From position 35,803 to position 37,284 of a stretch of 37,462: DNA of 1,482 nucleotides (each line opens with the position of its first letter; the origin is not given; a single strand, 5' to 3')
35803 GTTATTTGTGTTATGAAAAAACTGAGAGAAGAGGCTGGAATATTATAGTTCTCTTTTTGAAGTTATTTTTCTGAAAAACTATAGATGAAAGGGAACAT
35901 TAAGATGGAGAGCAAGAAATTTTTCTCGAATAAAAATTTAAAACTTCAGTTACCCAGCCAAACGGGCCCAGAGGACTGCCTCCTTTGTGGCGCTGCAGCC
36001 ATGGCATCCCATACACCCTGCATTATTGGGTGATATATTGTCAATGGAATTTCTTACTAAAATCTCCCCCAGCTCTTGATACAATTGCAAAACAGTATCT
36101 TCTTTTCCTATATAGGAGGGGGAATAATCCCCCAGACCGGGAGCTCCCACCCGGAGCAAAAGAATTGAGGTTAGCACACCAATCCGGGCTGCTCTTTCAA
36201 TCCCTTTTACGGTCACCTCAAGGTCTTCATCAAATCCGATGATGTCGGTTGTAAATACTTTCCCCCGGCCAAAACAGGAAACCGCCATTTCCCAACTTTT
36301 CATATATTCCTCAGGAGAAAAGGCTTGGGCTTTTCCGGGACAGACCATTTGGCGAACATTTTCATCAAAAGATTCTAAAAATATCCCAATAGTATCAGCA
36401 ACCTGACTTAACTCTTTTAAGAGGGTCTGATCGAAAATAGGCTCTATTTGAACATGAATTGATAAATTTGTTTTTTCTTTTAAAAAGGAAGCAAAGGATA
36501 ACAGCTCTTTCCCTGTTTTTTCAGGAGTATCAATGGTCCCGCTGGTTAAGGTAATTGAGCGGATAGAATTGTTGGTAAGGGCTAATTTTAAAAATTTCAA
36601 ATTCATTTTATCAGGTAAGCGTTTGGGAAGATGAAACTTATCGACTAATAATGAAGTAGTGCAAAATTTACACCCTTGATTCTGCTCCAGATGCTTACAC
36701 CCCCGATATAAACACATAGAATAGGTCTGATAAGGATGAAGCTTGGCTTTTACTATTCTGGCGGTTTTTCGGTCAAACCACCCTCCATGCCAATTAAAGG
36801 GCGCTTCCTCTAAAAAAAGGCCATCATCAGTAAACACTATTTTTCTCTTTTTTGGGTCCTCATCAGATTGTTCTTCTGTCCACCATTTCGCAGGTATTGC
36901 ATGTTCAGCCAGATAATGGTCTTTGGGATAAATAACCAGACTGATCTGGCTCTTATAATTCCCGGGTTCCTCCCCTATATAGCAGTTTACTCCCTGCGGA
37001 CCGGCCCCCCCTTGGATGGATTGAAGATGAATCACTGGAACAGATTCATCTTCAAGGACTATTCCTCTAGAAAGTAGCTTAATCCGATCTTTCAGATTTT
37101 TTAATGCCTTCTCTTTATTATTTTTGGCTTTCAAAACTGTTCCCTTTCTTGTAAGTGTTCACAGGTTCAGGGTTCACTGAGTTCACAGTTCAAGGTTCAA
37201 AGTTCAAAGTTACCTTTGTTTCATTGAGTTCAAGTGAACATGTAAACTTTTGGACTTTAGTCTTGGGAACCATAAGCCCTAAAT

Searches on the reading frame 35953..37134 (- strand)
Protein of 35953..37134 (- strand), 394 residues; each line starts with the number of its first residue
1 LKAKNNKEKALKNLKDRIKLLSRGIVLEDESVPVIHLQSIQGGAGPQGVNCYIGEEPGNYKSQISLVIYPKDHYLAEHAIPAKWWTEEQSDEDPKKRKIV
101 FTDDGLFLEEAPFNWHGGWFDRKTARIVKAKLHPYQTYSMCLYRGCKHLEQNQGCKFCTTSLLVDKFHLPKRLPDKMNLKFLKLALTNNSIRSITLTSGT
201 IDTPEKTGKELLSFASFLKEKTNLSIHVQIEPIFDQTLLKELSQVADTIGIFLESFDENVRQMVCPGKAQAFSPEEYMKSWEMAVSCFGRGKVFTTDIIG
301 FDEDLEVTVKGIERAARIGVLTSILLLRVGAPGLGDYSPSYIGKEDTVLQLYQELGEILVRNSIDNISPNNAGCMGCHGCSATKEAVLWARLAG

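Call 22: search_protein_families(library=pfam, proteins=[window:35953-37134:-], max_evalue=0.001)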
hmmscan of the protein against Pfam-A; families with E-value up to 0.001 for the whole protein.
window:35953-37134:- (394 aa): 1 family
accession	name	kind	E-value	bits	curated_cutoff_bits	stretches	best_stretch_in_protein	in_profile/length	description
PF04055.27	Radical_SAM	-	2.7e-07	31.3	29.5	1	152-296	8-149/166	Radical SAM superfamily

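Call 25: search_protein_families(library=ncbifam, proteins=[window:35953-37134:-], max_evalue=0.0001)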
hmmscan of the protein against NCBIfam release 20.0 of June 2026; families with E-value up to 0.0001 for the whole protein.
window:35953-37134:- (394 aa): 3 families
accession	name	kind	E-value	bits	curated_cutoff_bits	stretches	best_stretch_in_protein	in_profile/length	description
TIGR04043.1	rSAM_MSMEG_0568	hypoth_equivalog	2.1e-32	112.5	303.7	1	130-384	99-351/354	MSMEG_0568 family radical SAM protein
NF045502.1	variant_rSAM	domain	1.3e-25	90.1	125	1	96-324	82-322/357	radical SAM protein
NF053743.1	LipS2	equivalog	1.7e-06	27.7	270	1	129-324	17-199/292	LipS2 family lipoyl synthase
